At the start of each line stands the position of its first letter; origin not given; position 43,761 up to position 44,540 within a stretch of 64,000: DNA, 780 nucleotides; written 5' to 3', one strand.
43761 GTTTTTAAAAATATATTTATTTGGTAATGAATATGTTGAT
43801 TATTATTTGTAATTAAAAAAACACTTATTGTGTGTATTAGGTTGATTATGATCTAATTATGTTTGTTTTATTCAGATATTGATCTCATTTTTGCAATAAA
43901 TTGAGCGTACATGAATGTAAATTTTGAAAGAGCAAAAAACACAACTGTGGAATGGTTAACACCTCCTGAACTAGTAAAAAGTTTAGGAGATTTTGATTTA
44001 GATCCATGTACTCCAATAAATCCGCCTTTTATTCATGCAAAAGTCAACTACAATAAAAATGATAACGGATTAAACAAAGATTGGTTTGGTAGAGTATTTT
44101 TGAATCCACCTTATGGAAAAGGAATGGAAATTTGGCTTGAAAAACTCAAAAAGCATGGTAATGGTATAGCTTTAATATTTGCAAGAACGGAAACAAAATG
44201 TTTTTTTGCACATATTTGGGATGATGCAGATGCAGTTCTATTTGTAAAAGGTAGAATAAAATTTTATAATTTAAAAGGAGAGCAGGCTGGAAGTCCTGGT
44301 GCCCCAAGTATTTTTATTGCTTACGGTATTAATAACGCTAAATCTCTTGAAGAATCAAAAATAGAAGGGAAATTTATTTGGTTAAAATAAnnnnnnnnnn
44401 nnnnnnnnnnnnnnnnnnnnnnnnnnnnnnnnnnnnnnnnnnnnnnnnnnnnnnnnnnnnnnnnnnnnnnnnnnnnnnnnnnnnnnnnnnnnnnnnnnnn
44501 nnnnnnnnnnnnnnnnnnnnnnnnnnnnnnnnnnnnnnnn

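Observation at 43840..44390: Phage-type N6-adenine methyltransferase convergently overlapping a methyl-adenine-dependent nuclease operon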

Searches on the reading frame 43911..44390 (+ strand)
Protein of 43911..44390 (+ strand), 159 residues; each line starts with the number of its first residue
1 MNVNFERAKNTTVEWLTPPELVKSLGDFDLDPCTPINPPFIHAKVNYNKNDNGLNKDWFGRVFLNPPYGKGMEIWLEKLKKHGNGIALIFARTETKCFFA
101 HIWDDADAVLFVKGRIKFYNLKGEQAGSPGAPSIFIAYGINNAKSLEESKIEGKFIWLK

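Call 3: search_protein_families(library=pfam, proteins=[window:43911-44390:+], max_evalue=0.01)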
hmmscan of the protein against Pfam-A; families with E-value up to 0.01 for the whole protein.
window:43911-44390:+ (159 aa): 1 family
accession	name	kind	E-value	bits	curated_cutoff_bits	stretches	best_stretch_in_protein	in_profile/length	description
PF05869.16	Dam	-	3.7e-11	43.4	28.1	1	14-126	11-131/169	DNA N-6-adenine-methyltransferase (Dam)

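Call 4: search_protein_families(library=ncbifam, proteins=[window:43911-44390:+], max_evalue=0.01)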
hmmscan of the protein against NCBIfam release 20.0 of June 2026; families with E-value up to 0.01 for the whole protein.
window:43911-44390:+ (159 aa): 1 family
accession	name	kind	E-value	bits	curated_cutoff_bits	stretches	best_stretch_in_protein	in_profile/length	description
TIGR01712.1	phage_N6A_met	equivalog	1.1e-08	34.8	97.05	1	12-120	11-123/165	phage N-6-adenine-methyltransferase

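Call 5: search_solved_structures(query=window:43911-44390:+, max_evalue=1, show_alignments=2)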
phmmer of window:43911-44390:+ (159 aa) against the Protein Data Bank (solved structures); distinct sequences matched with E-value up to 1: 2.
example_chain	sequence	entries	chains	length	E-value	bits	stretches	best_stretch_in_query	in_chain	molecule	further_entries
1due_A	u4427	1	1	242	0.9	12.2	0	41-93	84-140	EXFOLIATIVE TOXIN A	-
1agj_A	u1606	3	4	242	0.9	12.2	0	41-93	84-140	EPIDERMOLYTIC TOXIN A | EXFOLIATIVE TOXIN A | EXFOLIATVE TOXIN A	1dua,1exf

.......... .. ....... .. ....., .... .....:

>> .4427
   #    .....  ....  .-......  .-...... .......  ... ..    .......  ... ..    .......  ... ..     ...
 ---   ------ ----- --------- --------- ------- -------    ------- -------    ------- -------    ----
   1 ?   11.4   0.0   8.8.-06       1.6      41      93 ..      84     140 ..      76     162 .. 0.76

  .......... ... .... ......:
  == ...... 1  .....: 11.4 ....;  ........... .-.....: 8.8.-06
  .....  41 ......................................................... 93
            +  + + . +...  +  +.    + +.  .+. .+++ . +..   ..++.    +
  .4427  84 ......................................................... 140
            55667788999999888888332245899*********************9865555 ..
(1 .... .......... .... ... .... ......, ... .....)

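Call 8: find_homologous_proteins(query=window:43911-44390:+, max_evalue=0.001)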
Query window:43911-44390:+ (159 aa): 3931 proteins with E <= 0.001 among 3954 candidates; the best 120 are listed.
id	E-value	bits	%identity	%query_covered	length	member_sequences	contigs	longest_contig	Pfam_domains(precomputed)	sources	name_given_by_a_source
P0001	1.4e-106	371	100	100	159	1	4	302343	PF05869.17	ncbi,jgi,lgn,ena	jgi:hypothetical protein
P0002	7.1e-89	314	84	100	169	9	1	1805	PF05869.17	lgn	-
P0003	1.0e-88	313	82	100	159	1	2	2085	PF05869.17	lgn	-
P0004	1.5e-88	313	82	100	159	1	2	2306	PF05869.17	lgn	-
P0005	1.3e-86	306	81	100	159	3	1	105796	PF05869.17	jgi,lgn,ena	jgi:hypothetical protein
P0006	2.2e-86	306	82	100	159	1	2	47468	PF05869.17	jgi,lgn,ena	-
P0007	2.8e-86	305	81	100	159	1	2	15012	PF05869.17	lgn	-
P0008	4.1e-86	305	81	100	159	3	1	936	PF05869.17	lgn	-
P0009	4.8e-86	305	81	100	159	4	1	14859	PF05869.17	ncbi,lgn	ncbi:MAG: DNA N-6-adenine-methyltransferase [Flavobacteriaceae bacterium]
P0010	8.1e-86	304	81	100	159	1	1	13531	PF05869.17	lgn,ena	-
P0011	8.5e-86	304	81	100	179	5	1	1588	PF05869.17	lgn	-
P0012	3.2e-85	302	81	100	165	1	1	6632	PF05869.17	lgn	-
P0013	4.3e-85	301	81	100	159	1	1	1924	PF05869.17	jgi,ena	-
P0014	6.4e-85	301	79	100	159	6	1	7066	PF05869.17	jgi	-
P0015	7.7e-85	301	79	100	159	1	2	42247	PF05869.17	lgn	-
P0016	9.1e-85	300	79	100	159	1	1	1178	PF05869.17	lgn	-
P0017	1.2e-84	300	80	100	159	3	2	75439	PF05869.17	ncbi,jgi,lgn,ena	-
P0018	1.3e-84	300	82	100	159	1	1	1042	PF05869.17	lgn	-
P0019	1.5e-84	300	80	100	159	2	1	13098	PF05869.17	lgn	-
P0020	2.8e-84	299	81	100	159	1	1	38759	PF05869.17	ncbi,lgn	-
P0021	3.0e-84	299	78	100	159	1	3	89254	PF05869.17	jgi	jgi:hypothetical protein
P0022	3.0e-84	299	79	100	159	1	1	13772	PF05869.17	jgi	jgi:hypothetical protein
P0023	3.5e-84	298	78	100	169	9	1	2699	PF05869.17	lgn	-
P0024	6.5e-84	298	79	100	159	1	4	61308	PF05869.17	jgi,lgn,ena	jgi:hypothetical protein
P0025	8.4e-84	297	80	100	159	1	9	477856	PF05869.17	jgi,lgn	jgi:hypothetical protein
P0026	8.9e-84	297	78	100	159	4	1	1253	PF05869.17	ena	-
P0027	9.3e-84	297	79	100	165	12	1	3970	PF05869.17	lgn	-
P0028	9.7e-84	297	79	100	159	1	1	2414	PF05869.17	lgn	-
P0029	1.1e-83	297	78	100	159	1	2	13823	PF05869.17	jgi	jgi:hypothetical protein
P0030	1.1e-83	297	78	100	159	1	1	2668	PF05869.17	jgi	-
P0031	1.2e-83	297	78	100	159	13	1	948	PF05869.17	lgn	-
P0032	1.3e-83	297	79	100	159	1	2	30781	PF05869.17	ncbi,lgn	-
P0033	1.4e-83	297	79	100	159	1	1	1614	PF05869.17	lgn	-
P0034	1.5e-83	296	78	100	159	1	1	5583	PF05869.17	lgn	-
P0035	2.7e-83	296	76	99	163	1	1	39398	PF05869.17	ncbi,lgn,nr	ncbi:MAG: adenine methyltransferase [Chitinophagaceae bacterium]|nr:MAG: adenine methyltransferase [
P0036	3.7e-83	295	79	100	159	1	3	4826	PF05869.17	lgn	-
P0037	3.7e-83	295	79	100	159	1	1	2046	PF05869.17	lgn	-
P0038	3.8e-83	295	78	100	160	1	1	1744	PF05869.17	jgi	jgi:hypothetical protein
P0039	3.8e-83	295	78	100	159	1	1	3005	PF05869.17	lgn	-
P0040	3.9e-83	295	77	100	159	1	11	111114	PF05869.17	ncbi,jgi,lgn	jgi:hypothetical protein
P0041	5.1e-83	295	78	100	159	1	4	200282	PF05869.17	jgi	jgi:hypothetical protein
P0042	5.5e-83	295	77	100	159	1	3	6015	PF05869.17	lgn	-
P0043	6.4e-83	294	77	100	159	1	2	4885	PF05869.17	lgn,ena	-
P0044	6.6e-83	294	77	100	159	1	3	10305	PF05869.17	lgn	-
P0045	7.2e-83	294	77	100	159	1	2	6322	PF05869.17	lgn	-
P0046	7.7e-83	294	77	100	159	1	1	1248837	PF05869.17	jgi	jgi:hypothetical protein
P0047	9.2e-83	294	77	100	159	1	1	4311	PF05869.17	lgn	-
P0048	9.6e-83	294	78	100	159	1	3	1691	PF05869.17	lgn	-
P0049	9.6e-83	294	77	100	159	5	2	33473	PF05869.17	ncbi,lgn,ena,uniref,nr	ncbi:adenine methyltransferase [Polaribacter sp. BAL334]|uniref:DNA N-6-adenine-methyltransferase n=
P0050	1.0e-82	294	77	100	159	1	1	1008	PF05869.17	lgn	-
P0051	1.1e-82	294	78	100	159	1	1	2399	PF05869.17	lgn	-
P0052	1.1e-82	294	77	100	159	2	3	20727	PF05869.17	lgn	-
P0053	1.2e-82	293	77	100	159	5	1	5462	PF05869.17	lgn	-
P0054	1.3e-82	293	77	100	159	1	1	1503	PF05869.17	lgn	-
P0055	1.8e-82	293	78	100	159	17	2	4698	PF05869.17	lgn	-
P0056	1.8e-82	293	79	100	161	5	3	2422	PF05869.17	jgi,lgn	jgi:hypothetical protein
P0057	1.8e-82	293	77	100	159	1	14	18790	PF05869.17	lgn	-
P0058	1.8e-82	293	79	100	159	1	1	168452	PF05869.17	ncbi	-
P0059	2.0e-82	293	78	100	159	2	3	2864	PF05869.17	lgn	-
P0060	2.4e-82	292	80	100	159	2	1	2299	PF05869.17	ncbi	-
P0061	2.7e-82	292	77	100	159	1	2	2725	PF05869.17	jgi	jgi:hypothetical protein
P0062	3.5e-82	292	79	100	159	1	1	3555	PF05869.17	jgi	jgi:hypothetical protein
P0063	3.6e-82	292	77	100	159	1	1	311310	PF05869.17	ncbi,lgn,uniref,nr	ncbi:N-6-adenine-methyltransferase [Cloacibacterium rupense]|uniref:N-6-adenine-methyltransferase n=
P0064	3.7e-82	292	79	100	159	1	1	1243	PF05869.17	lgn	-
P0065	4.2e-82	292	78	100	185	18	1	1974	PF05869.17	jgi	-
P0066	6.1e-82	291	78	100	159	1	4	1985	PF05869.17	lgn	-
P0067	6.3e-82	291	75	100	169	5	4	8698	PF05869.17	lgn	-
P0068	7.1e-82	291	77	100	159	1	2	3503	PF05869.17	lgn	-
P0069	8.3e-82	291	77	100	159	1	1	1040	PF05869.17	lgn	-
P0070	8.4e-82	291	79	100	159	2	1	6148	PF05869.17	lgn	-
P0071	8.5e-82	291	78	100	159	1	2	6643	PF05869.17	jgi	jgi:hypothetical protein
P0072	1.2e-81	290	77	100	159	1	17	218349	PF05869.17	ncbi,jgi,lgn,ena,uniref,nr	ncbi:DNA N-6-adenine-methyltransferase [Flavobacterium sp. UBA7663]|jgi:hypothetical protein|uniref:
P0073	1.2e-81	290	75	100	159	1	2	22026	PF05869.17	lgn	-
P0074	1.2e-81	290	77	100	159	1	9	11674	PF05869.17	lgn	-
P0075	1.3e-81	290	77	100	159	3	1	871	PF05869.17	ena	-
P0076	1.3e-81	290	77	100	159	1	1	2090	PF05869.17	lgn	-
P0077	1.6e-81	290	77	100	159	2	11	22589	PF05869.17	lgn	-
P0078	1.6e-81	290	77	100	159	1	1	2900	PF05869.17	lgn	-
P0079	1.9e-81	290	77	100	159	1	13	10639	PF05869.17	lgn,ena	-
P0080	1.9e-81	290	77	100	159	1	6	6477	PF05869.17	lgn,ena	-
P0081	3.3e-81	289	75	100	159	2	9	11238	PF05869.17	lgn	-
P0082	3.7e-81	289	76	100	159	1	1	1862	PF05869.17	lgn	-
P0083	3.8e-81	289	77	100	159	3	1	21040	PF05869.17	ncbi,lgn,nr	ncbi:MAG TPA: DNA N-6-adenine-methyltransferase [Edaphocola sp.]|nr:DNA N-6-adenine-methyltransferas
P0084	4.4e-81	288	75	100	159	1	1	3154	PF05869.17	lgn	-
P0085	4.7e-81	288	78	99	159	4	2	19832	PF05869.17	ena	-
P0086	6.1e-81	288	74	100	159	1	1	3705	PF05869.17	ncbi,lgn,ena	-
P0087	6.3e-81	288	75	100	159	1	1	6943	PF05869.17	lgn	-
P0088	9.6e-81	287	76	100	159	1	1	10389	PF05869.17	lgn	-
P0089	1.0e-80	287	76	100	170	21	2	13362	PF05869.17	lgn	-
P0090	1.2e-80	287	79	100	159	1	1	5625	PF05869.17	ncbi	-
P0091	1.2e-80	287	75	99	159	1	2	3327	PF05869.17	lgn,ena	-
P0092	1.3e-80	287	75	100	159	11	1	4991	PF05869.17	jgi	jgi:hypothetical protein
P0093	1.4e-80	287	77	100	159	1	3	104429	PF05869.17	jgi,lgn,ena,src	-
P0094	1.5e-80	287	76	100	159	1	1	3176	PF05869.17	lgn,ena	-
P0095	1.7e-80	286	74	100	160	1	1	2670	PF05869.17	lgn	-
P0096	1.9e-80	286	76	100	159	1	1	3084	PF05869.17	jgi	jgi:hypothetical protein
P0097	2.0e-80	286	75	100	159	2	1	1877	PF05869.17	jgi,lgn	jgi:hypothetical protein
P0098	2.1e-80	286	76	100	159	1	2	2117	PF05869.17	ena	-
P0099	2.4e-80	286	75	99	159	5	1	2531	PF05869.17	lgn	-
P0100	2.8e-80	286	74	100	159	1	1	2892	PF05869.17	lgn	-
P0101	3.3e-80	286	74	100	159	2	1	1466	PF05869.17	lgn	-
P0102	3.8e-80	285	75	100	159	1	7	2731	PF05869.17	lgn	-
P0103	3.9e-80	285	77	100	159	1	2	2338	PF05869.17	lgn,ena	-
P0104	4.0e-80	285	75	100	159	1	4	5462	PF05869.17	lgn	-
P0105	4.0e-80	285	77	100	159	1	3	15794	PF05869.17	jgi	jgi:hypothetical protein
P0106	4.0e-80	285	72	100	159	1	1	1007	PF05869.17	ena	-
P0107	4.3e-80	285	77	100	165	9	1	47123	PF05869.17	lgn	-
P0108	4.7e-80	285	75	100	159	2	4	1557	PF05869.17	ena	-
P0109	4.8e-80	285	76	100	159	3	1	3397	PF05869.17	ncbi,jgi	jgi:hypothetical protein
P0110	4.9e-80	285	74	100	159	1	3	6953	PF05869.17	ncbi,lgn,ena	-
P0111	5.0e-80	285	76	100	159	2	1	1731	PF05869.17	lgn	-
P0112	5.0e-80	285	75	100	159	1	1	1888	PF05869.17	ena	-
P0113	5.1e-80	285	77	100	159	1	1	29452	PF05869.17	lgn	-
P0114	6.0e-80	285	74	100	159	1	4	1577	PF05869.17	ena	-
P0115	7.0e-80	284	72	100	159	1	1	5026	PF05869.17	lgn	-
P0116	8.2e-80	284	75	100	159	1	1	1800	PF05869.17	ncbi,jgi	jgi:hypothetical protein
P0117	8.7e-80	284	74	100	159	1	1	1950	PF05869.17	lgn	-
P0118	9.1e-80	284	76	100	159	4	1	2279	PF05869.17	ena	-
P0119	9.6e-80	284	75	100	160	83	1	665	PF05869.17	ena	-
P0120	9.7e-80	284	75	100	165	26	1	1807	PF05869.17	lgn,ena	-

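Call 9: find_encoding_contigs(protein=P0001, flank=6000, max_places=4)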
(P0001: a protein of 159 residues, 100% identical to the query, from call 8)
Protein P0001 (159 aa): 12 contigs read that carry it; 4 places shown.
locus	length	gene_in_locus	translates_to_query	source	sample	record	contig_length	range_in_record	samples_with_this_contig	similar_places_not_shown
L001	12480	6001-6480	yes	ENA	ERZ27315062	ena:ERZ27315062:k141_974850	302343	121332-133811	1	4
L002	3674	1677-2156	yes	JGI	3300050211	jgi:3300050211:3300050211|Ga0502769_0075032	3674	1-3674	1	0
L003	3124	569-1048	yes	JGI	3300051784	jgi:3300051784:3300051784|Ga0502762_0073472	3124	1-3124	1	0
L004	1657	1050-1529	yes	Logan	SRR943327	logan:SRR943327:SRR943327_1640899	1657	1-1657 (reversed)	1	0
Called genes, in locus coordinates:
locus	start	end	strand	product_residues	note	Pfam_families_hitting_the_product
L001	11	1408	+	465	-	PF01565:FAD_binding_4, PF02913:FAD-oxidase_C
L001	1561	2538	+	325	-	PF01916:DS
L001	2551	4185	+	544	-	PF00916:Sulfate_transp, PF01740:STAS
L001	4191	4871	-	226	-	PF08003:Methyltransf_9 (weak), PF01209:Ubie_methyltran, PF13489:Methyltransf_23, PF10017:Methyltransf_33 (faint), PF13847:Methyltransf_31, PF08241:Methyltransf_11, PF08242:Methyltransf_12, PF13649:Methyltransf_25, +2 more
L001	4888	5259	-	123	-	PF09966:DUF2200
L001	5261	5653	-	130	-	PF08818:DUF1801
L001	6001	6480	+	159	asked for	PF05869:Dam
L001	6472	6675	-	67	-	PF27350:AF_1447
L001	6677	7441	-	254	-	PF06044:DpnI, PF17726:DpnI_C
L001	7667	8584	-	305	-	-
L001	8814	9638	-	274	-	PF03009:GDPD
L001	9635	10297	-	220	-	-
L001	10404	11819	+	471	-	PF01738:DLH (faint), PF02129:Peptidase_S15, PF20434:BD-FAE (weak), PF00561:Abhydrolase_1, PF12697:Abhydrolase_6, PF00326:Peptidase_S9, PF12146:Hydrolase_4, PF08840:BAAT_C (weak)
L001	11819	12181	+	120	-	PF07883:Cupin_2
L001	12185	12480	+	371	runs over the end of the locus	PF08713:DNA_alkylation (weak), PF02985:HEAT (faint), PF13646:HEAT_2 (faint)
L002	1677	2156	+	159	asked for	PF05869:Dam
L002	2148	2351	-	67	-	PF27350:AF_1447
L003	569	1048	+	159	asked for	PF05869:Dam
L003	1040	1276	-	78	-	PF27350:AF_1447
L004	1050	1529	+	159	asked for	PF05869:Dam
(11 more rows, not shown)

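Call 10: find_encoding_contigs(protein=P0063, flank=6000, max_places=3)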
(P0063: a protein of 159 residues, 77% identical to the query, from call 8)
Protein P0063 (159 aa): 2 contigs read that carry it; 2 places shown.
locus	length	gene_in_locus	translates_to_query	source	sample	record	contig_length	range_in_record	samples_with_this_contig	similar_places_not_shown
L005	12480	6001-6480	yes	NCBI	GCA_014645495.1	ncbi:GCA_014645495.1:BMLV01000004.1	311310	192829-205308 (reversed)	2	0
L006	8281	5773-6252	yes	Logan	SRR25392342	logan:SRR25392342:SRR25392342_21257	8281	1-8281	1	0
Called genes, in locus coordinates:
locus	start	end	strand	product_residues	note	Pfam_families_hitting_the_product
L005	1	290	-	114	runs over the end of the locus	PF20803:PaaX_M (weak), PF09827:CRISPR_Cas2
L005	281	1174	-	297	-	PF01867:Cas_Cas1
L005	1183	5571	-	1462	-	PF18470:Cas9_a (faint), PF13395:HNH_4, PF18541:RuvC_III (weak)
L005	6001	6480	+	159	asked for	PF05869:Dam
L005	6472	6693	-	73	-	PF27350:AF_1447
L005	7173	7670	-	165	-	-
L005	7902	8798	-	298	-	-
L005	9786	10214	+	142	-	PF00313:CSD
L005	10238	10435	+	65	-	PF00313:CSD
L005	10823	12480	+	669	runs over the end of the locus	PF22745:Nlig-Ia, PF01653:DNA_ligase_aden, PF03120:OB_DNA_ligase, PF03119:DNA_ligase_ZBD, PF12826:HHH_2, PF14520:HHH_5, PF00633:HHH (weak), PF00533:BRCT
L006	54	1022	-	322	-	PF01867:Cas_Cas1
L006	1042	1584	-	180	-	PF01930:Cas_Cas4, PF12705:PDDEXK_1 (faint)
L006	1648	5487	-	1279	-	PF18501:REC1, PF21918:cas_Cpf1_2nd, PF22222:Cpf1_PI-like, PF18516:RuvC_1, PF18510:NUC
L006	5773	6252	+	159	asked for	PF05869:Dam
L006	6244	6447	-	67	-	PF27350:AF_1447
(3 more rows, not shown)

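Call 11: find_encoding_contigs(protein=P0035, flank=6000, max_places=3)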
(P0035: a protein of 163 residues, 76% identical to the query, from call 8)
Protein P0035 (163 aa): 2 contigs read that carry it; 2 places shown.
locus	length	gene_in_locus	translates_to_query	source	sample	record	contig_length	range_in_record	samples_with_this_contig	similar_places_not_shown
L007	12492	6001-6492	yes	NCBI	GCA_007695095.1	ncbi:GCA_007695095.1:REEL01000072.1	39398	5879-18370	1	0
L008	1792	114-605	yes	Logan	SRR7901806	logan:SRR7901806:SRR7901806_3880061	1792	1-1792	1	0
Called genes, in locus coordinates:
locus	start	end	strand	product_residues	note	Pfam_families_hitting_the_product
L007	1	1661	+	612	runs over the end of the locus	PF13641:Glyco_tranf_2_3, PF00535:Glycos_transf_2, PF13632:Glyco_trans_2_3 (weak), PF03552:Cellulose_synt (weak)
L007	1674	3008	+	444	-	PF11329:DUF3131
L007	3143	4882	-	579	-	PF02156:Glyco_hydro_26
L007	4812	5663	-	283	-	-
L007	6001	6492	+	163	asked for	PF05869:Dam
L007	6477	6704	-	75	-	PF27350:AF_1447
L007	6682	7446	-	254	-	PF06044:DpnI, PF17726:DpnI_C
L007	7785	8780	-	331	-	PF12127:FloA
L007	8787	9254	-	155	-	PF24961:NfeD_membrane (weak), PF01957:NfeD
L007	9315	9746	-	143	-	PF13648:Lipocalin_4 (weak)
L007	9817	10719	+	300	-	PF00850:Hist_deacetyl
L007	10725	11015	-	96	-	-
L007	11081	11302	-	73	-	-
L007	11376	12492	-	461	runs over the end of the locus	PF03448:MgtE_N, PF00571:CBS, PF01769:MgtE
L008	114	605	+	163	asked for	PF05869:Dam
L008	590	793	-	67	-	PF27350:AF_1447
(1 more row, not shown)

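Call 13: search_protein_families(library=padloc, proteins=[window:43911-44390:+, L005:7173-7670:-, L005:7902-8798:-], max_evalue=0.01)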
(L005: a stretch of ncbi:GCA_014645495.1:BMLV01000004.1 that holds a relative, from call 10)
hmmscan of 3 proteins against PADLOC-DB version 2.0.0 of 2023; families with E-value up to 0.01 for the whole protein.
window:43911-44390:+ (159 aa): 1 family
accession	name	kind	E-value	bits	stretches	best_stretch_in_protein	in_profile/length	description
PDLC03726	oMTase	-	6.3e-15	53.5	1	12-124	11-129/140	orphan methyltransferase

L005:7173-7670:- (165 aa): 0 families

L005:7902-8798:- (298 aa): 0 families

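Call 14: search_protein_families(library=pfam, proteins=[L005:7173-7670:-, L005:7902-8798:-, L005:6472-6693:-], max_evalue=10)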
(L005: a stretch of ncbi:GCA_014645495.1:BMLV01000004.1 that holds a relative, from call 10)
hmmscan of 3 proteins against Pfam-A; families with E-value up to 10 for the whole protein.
L005:7173-7670:- (165 aa): 1 family
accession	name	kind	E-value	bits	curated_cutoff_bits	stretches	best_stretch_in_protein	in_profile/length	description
PF12125.13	Beta-TrCP_D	-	0.016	15.7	25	1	146-161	4-19/39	D domain of beta-TrCP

L005:7902-8798:- (298 aa): 2 families
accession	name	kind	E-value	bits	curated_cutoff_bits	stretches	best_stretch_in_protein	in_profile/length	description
PF22452.1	BF9343_1606-like_C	-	0.019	15.4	27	1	218-271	113-166/184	BF9343_1606-like, C-terminal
PF04399.18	Glutaredoxin2_C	-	0.024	14.9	32.8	1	72-131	48-105/130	Glutaredoxin 2, C terminal domain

L005:6472-6693:- (73 aa): 0 families

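Call 16: find_related_loci(query=A1, collection=genome_contigs, flank=6000)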
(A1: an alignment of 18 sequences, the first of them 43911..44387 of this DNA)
Query A1 (159 aa) in genome_contigs; peptide patterns used: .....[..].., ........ (x = any residue, [..] = any of these).
185 stretches matched a pattern; 145 encode a relative of the query (tblastn E <= 1e-3); the best 80 are kept; 80 distinct loci.
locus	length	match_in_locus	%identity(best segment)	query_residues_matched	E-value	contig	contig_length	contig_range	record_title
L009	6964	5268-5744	83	1-159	5e-89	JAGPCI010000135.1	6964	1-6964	MAG: Bacteroidia bacterium isolate Gw_SlAct_bin_24 Gw_SlAct_42309_length_6964_cov_3.831505, whole genome shotgun sequenc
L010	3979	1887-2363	82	1-159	3e-88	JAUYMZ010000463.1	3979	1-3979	MAG: Bacteroidota bacterium isolate C3_concoct.bin.81 C3_k141_125629, whole genome shotgun sequence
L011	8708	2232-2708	79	1-159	2e-86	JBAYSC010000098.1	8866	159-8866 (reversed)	MAG: Flavobacteriaceae bacterium isolate SO_2016_LW2_60 scaffold17304_LW138R_2016, whole genome shotgun sequence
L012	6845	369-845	80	1-159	4e-86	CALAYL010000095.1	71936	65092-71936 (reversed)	MAG TPA_asm: uncultured Bacteroidetes bacterium isolate SRR5576005_bin.105_CONCOCT_v1.1_MAG genome assembly, contig: ERZ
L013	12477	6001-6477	79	1-159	3e-85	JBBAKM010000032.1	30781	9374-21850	MAG: Bacteroidia bacterium isolate EUL_037 ctg32-EUL_037, whole genome shotgun sequence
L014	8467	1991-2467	77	1-159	1e-84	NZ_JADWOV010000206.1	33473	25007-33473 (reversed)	Polaribacter sp. BAL334 k141_207, whole genome shotgun sequence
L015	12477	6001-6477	77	1-159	3e-84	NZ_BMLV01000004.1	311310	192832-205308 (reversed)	Cloacibacterium rupense strain CGMCC 1.7656 sequence04, whole genome shotgun sequence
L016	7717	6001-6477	77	1-159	4e-84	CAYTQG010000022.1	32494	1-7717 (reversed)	MAG TPA_asm: uncultured Proteiniphilum sp. isolate binchicken_co59_205 genome assembly, contig: NODE_2455_length_32494_c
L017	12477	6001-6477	77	1-159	2e-83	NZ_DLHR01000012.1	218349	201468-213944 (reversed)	MAG: Flavobacterium sp. UBA7663 UBA7663_contig_358, whole genome shotgun sequence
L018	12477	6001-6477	75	1-159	3e-83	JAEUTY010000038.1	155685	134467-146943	MAG: Flavobacterium sp. isolate new MAG-341 k141_1613546, whole genome shotgun sequence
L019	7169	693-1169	75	1-159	4e-83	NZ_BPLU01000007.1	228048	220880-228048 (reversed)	Flavobacterium sp. UMI-01 sequence07, whole genome shotgun sequence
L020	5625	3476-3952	79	1-159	3e-83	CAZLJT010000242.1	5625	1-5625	MAG TPA_asm: uncultured Aquiflexum sp. isolate SRP319275_co1_317 genome assembly, contig: NODE_20708_length_5625_cov_4.5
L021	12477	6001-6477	76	1-159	4e-83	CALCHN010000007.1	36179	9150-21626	MAG TPA_asm: uncultured Flavobacteriales bacterium isolate SRR6425777_bin.63_CONCOCT_v1.1_MAG genome assembly, contig: E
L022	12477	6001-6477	76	1-159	1e-82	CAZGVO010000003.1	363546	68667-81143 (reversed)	MAG TPA_asm: uncultured Bifidobacterium sp. isolate binchicken_co328_134 genome assembly, contig: NODE_11_length_363546_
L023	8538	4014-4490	75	1-159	1e-82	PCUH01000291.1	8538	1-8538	MAG: Flavobacteriales bacterium CG18_big_fil_WC_8_21_14_2_50_32_9 CG18_scaffold_8388_c, whole genome shotgun sequence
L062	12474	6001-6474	73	2-159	1e-79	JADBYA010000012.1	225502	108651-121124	MAG: Flavobacterium sp. isolate M144S2SP1A02QC M144S2_12, whole genome shotgun sequence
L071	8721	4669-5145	71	1-159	4e-79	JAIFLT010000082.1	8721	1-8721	MAG: Flavobacterium sp. isolate bin_227 scaffold_13326, whole genome shotgun sequence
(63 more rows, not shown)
